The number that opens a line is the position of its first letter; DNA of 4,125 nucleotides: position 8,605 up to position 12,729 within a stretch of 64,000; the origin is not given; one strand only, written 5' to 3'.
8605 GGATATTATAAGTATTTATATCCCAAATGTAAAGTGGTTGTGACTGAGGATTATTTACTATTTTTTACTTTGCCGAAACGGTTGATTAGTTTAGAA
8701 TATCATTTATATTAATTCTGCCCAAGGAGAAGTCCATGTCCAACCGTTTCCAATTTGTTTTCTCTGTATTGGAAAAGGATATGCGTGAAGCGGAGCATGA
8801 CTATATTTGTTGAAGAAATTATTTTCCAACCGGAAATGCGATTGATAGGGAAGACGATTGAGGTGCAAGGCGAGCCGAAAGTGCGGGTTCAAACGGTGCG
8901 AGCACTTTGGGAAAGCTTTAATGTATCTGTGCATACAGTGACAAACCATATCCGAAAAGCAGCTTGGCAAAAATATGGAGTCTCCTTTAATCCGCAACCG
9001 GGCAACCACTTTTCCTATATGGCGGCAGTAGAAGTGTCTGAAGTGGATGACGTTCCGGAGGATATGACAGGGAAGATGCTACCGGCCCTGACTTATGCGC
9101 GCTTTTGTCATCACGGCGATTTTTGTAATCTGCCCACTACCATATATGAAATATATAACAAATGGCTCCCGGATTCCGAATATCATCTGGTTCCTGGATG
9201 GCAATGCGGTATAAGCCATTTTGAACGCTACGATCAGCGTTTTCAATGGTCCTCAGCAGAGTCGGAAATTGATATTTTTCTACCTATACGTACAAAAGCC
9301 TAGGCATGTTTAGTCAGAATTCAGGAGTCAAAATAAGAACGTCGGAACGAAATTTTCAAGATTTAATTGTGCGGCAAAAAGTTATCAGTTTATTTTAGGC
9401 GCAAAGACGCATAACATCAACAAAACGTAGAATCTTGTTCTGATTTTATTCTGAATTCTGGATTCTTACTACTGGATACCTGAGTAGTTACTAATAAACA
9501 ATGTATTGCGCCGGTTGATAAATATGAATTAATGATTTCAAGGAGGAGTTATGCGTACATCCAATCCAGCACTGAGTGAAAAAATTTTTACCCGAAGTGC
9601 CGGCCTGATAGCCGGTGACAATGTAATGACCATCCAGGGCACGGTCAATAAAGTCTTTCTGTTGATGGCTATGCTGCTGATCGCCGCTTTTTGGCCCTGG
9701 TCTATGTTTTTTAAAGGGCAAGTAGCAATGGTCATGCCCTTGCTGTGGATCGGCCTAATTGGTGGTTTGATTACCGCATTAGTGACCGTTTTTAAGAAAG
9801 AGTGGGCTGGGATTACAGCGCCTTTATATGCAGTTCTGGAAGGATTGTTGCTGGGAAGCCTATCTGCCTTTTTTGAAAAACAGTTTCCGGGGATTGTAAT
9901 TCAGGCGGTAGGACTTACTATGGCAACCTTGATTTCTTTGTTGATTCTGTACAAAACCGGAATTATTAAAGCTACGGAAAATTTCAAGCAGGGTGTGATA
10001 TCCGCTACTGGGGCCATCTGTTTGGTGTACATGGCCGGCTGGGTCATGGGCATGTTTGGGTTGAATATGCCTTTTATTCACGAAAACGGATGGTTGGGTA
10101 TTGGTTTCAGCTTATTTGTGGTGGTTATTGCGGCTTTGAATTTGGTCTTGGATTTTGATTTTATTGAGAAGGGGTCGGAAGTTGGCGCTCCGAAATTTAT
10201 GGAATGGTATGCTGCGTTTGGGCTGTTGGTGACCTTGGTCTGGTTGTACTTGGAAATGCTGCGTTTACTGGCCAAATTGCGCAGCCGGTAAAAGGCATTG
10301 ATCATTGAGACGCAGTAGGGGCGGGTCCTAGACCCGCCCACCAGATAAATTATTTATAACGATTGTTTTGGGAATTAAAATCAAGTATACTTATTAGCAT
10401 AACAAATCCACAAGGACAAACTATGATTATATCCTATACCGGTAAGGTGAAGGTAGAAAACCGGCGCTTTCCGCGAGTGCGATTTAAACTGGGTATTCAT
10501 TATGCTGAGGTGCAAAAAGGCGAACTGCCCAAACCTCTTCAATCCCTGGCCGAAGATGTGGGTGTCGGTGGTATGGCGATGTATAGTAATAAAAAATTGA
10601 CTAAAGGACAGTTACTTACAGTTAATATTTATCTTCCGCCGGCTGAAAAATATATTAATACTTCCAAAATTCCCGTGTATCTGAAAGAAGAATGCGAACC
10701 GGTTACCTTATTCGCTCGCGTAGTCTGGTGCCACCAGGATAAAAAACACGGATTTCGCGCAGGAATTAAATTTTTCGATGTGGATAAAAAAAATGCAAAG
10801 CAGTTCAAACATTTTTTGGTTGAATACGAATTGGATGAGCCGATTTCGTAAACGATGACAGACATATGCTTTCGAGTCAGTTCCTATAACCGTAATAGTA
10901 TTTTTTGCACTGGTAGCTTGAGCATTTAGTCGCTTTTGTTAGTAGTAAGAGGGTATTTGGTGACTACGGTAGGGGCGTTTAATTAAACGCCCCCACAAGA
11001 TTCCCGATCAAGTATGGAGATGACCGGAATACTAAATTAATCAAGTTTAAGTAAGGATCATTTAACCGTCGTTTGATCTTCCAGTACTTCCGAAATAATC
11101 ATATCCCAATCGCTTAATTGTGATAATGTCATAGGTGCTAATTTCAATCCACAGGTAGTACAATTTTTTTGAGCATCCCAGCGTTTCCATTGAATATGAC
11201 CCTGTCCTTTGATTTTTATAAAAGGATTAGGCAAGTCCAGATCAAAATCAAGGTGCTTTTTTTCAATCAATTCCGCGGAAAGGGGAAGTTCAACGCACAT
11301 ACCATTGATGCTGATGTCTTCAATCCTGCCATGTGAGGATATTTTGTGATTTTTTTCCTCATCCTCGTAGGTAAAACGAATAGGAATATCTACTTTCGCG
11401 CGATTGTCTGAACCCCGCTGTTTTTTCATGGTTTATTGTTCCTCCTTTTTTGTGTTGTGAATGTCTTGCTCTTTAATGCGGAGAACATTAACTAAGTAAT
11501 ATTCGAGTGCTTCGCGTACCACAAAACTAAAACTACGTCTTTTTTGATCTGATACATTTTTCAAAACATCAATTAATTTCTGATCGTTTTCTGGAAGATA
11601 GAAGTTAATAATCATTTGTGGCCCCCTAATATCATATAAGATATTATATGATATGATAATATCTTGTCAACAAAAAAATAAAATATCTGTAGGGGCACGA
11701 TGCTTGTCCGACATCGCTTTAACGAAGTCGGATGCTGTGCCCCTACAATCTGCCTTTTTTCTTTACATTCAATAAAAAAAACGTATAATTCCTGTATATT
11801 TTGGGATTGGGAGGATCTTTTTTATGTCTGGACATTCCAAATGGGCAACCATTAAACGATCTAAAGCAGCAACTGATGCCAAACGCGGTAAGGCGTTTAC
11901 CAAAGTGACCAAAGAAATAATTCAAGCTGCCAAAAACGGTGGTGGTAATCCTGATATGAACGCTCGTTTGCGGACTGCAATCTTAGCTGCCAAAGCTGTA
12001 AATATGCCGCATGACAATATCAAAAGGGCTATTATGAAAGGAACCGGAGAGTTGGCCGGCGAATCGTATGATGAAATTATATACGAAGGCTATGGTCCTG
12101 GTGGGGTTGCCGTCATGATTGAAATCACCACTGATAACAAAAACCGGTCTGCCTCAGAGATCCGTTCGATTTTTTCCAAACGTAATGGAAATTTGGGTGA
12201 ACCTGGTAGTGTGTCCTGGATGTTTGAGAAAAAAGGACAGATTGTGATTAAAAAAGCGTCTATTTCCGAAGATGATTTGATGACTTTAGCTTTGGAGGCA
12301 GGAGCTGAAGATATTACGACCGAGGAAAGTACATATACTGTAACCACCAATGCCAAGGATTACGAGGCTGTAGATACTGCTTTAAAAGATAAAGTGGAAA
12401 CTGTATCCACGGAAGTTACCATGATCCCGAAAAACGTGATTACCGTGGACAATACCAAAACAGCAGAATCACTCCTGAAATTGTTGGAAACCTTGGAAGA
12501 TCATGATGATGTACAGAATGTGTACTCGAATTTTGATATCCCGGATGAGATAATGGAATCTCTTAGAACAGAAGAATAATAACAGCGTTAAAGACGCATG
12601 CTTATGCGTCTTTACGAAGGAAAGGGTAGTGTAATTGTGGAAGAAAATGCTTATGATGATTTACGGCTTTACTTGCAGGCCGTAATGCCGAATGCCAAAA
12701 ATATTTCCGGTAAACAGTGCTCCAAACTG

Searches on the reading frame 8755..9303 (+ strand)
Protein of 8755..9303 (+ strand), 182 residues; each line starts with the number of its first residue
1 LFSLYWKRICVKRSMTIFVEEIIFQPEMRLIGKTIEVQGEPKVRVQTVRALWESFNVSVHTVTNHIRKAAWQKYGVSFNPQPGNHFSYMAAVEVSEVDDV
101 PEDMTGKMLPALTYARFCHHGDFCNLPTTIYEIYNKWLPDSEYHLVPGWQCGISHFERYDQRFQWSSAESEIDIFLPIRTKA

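Call 58: search_protein_families(library=pfam, proteins=[window:8755-9303:+], max_evalue=0.01)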
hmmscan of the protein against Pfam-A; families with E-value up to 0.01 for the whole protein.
window:8755-9303:+ (182 aa): 2 families
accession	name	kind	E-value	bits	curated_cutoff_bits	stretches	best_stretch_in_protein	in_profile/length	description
PF14526.11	Cass2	-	8.9e-22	78.3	27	1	22-178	2-150/150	Integron-associated effector binding protein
PF06445.20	GyrI-like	-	4.6e-16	59.9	26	1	21-179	4-155/155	GyrI-like small molecule binding domain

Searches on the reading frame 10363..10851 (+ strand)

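Call 58: search_protein_families(library=pfam, proteins=[window:10363-10851:+], max_evalue=0.01)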
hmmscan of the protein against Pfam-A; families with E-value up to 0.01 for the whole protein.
window:10363-10851:+ (162 aa): 1 family
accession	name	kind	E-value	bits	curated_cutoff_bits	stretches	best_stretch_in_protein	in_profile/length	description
PF07238.19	PilZ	-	1.4e-09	38.6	22.5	1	32-152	1-100/102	PilZ domain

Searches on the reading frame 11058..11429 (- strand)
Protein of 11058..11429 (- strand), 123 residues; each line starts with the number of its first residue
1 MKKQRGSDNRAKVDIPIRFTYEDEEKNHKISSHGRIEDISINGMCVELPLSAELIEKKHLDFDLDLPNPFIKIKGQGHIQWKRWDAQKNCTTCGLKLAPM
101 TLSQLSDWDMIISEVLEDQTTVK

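Call 58: search_protein_families(library=pfam, proteins=[window:11058-11429:-], max_evalue=0.01)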
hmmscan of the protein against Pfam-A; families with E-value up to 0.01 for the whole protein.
window:11058-11429:- (123 aa): 1 family
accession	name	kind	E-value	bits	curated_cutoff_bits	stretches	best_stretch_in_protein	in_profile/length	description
PF07238.19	PilZ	-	1.1e-08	35.8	22.5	1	5-105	2-93/102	PilZ domain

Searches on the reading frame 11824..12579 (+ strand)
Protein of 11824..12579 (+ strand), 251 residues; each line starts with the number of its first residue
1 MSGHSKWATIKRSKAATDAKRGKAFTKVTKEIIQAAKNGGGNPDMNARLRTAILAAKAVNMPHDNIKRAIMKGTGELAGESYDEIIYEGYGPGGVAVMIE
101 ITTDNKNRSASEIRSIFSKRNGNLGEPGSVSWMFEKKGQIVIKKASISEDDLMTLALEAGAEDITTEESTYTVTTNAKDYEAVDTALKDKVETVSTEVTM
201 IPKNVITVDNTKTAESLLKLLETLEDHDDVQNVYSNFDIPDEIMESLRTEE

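Call 68: find_homologous_proteins(query=window:11824-12579:+, max_evalue=1e-40)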
Query window:11824-12579:+ (251 aa): 7994 proteins with E <= 1e-40 among 8000 candidates; the best 120 are listed.
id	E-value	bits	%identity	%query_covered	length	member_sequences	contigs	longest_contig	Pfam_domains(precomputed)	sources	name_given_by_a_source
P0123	7.9e-156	534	100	100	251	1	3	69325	PF01709.27,PF20772.3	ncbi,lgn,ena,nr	ncbi:YebC/PmpR family DNA-binding transcriptional regulator [bacterium]|nr:YebC/PmpR family DNA-bind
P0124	3.7e-155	532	100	100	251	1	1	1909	PF01709.27,PF20772.3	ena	-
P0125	1.5e-153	527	99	100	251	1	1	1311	PF01709.27,PF20772.3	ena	-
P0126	4.5e-153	525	98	100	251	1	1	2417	PF01709.27,PF20772.3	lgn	-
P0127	3.5e-129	447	82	99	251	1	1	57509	PF01709.27,PF20772.3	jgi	-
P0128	4.5e-128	444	80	100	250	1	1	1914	PF01709.27,PF20772.3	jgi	jgi:YebC/PmpR family DNA-binding regulatory protein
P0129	1.7e-124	432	81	98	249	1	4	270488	PF01709.27,PF20772.3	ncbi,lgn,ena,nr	ncbi:YebC/PmpR family DNA-binding transcriptional regulator [bacterium]|nr:YebC/PmpR family DNA-bind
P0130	1.4e-121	422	75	99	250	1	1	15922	PF01709.27,PF20772.3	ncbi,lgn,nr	ncbi:YebC/PmpR family DNA-binding transcriptional regulator [candidate division FCPU426 bacterium]|n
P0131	6.6e-120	417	76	100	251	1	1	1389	PF01709.27,PF20772.3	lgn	-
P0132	2.2e-119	415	76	99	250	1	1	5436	PF01709.27,PF20772.3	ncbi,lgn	-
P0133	7.3e-119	413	75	99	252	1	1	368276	PF01709.27,PF20772.3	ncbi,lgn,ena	-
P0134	5.3e-116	404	72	99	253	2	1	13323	PF01709.27,PF20772.3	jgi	jgi:YebC/PmpR family DNA-binding regulatory protein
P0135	4.9e-115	401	73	100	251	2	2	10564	PF01709.27,PF20772.3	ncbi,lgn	-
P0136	5.5e-115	401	71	99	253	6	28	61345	PF01709.27,PF20772.3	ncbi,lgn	-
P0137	2.0e-114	399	74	100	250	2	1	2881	PF01709.27,PF20772.3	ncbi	-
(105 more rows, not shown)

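Call 75: find_encoding_contigs(protein=P0129, flank=10000, max_places=2)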
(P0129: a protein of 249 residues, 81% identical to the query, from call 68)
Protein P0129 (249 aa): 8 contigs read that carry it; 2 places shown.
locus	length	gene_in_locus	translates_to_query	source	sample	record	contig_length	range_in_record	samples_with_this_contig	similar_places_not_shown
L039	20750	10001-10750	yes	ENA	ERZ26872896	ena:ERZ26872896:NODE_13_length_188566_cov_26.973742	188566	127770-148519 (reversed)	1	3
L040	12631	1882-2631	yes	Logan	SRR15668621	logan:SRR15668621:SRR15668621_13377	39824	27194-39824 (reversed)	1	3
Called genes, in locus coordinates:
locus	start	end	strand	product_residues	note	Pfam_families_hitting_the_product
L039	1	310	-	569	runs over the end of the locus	PF00749:tRNA-synt_1c, PF03950:tRNA-synt_1c_C, PF20974:tRNA-synt_1c_C2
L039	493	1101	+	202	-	PF02525:Flavodoxin_2, PF03358:FMN_red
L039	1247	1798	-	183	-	PF04982:TM_HPP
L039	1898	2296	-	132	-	PF13279:4HBT_2, PF03061:4HBT (weak)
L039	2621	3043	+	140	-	PF07238:PilZ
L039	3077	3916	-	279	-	PF02852:Pyr_redox_dim, PF00581:Rhodanese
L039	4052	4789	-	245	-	PF07992:Pyr_redox_2, PF00070:Pyr_redox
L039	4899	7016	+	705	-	PF00672:HAMP (faint), PF00015:MCPsignal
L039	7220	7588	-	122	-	PF07238:PilZ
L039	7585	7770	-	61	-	-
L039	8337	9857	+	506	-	PF18962:Por_Secre_tail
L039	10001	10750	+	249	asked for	PF20772:TACO1_YebC_N, PF01709:Transcrip_reg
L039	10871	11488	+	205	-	-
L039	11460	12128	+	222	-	PF02666:PS_Dcarbxylase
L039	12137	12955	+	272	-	PF01066:CDP-OH_P_transf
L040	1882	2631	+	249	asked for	PF20772:TACO1_YebC_N, PF01709:Transcrip_reg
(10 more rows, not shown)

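Call 76: find_encoding_contigs(protein=P0127, flank=10000, max_places=2)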
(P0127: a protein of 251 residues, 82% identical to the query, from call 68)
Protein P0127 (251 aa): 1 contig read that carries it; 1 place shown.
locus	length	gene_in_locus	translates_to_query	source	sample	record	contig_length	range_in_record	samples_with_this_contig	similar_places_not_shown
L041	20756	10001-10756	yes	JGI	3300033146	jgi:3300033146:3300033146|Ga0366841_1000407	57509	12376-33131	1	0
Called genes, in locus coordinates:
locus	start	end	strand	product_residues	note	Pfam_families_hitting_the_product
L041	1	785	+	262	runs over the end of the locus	PF14697:Fer4_21 (faint), PF13484:Fer4_16 (faint)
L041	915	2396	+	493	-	PF00027:cNMP_binding, PF00389:2-Hacid_dh, PF02826:2-Hacid_dh_C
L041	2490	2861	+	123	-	-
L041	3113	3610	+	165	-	-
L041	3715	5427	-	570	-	PF00749:tRNA-synt_1c, PF03950:tRNA-synt_1c_C, PF20974:tRNA-synt_1c_C2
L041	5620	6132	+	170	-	PF06445:GyrI-like, PF14526:Cass2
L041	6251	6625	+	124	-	PF00072:Response_reg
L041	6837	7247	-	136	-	PF01643:Acyl-ACP_TE (faint), PF13279:4HBT_2, PF03061:4HBT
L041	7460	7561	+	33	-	-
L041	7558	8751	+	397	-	PF02310:B12-binding, PF04055:Radical_SAM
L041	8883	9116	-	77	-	PF11146:DUF2905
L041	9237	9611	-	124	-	PF07238:PilZ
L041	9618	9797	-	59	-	-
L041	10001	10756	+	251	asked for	PF20772:TACO1_YebC_N, PF01709:Transcrip_reg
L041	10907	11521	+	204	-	-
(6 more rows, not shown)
